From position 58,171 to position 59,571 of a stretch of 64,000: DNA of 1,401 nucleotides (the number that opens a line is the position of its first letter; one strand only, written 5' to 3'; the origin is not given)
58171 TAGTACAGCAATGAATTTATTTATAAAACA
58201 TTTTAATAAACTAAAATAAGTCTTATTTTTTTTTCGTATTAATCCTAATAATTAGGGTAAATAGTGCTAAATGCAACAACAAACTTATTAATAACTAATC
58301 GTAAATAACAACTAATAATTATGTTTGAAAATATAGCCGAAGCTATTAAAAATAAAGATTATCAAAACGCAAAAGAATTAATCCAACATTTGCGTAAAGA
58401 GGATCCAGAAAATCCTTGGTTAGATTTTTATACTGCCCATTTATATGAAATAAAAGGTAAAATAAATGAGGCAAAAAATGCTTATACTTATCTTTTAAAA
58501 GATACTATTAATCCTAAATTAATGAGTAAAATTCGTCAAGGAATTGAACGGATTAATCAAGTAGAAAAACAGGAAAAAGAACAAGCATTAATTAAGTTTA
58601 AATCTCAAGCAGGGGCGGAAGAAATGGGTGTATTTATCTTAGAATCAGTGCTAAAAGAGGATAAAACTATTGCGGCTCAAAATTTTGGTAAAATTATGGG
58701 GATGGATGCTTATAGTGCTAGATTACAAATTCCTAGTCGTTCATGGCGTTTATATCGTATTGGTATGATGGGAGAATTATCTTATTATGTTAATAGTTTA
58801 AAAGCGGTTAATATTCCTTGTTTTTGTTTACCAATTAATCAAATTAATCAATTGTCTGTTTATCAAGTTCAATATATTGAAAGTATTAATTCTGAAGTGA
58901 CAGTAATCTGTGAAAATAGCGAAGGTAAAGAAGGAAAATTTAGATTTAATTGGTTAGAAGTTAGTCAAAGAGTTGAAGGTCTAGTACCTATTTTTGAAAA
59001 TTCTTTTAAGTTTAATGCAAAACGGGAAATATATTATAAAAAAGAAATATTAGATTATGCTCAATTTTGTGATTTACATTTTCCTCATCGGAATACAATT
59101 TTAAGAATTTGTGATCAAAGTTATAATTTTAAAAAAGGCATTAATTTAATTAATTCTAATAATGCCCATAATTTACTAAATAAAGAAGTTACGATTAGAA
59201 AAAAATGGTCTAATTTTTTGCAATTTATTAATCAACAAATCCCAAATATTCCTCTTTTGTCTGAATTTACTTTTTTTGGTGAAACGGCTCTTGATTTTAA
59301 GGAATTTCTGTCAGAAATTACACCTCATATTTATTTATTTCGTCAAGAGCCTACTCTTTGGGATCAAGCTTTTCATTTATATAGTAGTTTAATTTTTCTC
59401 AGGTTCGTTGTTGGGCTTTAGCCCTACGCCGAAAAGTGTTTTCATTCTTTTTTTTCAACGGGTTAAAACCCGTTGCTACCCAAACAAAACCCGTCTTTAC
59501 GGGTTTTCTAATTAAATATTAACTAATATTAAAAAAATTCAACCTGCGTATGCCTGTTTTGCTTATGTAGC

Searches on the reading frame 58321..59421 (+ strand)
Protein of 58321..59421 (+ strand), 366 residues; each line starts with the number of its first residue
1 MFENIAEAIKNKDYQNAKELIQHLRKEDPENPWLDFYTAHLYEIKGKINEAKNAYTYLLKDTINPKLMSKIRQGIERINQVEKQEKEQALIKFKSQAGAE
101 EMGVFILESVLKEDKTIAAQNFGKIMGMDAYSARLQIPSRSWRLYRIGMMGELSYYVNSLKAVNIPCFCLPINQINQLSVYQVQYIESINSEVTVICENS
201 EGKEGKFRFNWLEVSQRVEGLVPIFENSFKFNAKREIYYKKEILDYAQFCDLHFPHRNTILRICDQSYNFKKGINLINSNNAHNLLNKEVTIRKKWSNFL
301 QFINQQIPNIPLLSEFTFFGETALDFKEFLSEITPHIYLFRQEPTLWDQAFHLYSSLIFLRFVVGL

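Call 32: search_protein_families(library=pfam, proteins=[window:58321-59421:+], max_evalue=1)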
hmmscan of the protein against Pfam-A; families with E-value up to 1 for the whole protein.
window:58321-59421:+ (366 aa): 4 families
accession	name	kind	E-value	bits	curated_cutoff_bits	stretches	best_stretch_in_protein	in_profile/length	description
PF14559.12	TPR_19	-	0.00071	20.3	25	1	8-54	1-47/68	Tetratricopeptide repeat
PF08785.16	Ku_PK_bind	-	0.003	18.2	25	1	3-88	32-117/120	Ku C terminal domain like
PF07719.23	TPR_2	-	0.096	13.3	27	0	9-31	12-34/34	Tetratricopeptide repeat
PF18075.7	FtsX_ECD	-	0.19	12.8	23.5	1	66-103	18-54/96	FtsX extracellular domain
